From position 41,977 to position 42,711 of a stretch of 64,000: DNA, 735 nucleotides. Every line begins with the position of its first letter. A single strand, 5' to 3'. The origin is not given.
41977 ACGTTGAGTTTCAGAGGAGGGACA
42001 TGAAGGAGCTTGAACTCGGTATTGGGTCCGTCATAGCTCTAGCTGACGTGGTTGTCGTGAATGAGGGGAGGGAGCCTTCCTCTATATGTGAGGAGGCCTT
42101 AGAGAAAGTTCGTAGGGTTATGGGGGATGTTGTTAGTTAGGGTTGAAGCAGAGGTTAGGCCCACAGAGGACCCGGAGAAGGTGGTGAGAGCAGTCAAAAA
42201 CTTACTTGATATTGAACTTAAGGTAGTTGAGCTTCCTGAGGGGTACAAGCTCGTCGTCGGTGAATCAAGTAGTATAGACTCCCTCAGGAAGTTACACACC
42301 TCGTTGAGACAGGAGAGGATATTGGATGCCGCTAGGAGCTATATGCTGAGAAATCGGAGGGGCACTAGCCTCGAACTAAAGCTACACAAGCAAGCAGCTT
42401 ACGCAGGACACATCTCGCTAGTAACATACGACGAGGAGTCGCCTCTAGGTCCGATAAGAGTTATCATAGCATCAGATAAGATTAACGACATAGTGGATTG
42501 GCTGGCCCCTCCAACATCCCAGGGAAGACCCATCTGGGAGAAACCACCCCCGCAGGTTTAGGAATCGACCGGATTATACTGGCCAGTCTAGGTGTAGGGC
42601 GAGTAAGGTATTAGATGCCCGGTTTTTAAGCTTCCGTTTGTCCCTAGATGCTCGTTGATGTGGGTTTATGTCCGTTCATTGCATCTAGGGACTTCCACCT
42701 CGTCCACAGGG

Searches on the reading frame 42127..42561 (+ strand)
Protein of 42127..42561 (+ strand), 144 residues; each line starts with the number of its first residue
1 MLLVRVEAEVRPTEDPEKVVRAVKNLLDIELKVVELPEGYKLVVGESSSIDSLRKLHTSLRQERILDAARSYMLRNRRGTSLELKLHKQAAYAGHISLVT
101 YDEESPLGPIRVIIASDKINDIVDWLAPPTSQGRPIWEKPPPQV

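Call 67: find_encoding_contigs(protein=window:42127-42561:+, flank=10000, max_places=10)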
Protein window:42127-42561:+ (144 aa): 5 contigs read that carry it; 3 places shown.
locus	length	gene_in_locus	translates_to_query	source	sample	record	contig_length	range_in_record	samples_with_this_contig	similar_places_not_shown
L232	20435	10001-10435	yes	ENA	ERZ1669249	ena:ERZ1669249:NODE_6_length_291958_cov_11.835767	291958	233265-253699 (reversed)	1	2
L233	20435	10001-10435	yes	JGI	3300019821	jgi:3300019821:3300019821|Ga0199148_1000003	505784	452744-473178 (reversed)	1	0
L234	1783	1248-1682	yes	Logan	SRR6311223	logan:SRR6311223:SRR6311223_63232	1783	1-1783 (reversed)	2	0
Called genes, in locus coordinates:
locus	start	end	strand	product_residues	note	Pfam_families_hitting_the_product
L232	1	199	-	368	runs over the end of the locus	PF01571:GCV_T, PF08669:GCV_T_C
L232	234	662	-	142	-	-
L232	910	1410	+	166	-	PF02515:CoA_transf_3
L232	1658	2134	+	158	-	PF02515:CoA_transf_3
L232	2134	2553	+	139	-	-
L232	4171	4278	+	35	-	-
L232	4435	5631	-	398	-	PF01142:TruD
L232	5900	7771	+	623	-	PF01855:POR_N, PF12837:Fer4_6 (faint), PF02775:TPP_enzyme_C, PF12797:Fer4_2 (faint), PF12838:Fer4_7 (faint), PF13237:Fer4_10 (weak), PF14697:Fer4_21 (faint), PF00037:Fer4 (weak)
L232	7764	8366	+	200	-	PF01558:POR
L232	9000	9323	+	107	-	PF04266:ASCH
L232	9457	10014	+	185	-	PF13238:AAA_18, PF13671:AAA_33, PF13207:AAA_17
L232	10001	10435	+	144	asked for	PF01877:RNA_binding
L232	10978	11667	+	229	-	PF00702:Hydrolase, PF12710:HAD, PF13419:HAD_2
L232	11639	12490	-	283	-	PF17284:Spermine_synt_N, PF01564:Spermine_synth, PF08242:Methyltransf_12 (weak), PF13649:Methyltransf_25 (faint)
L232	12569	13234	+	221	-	PF13483:Lactamase_B_3, PF12706:Lactamase_B_2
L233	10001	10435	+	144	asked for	PF01877:RNA_binding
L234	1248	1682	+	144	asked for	PF01877:RNA_binding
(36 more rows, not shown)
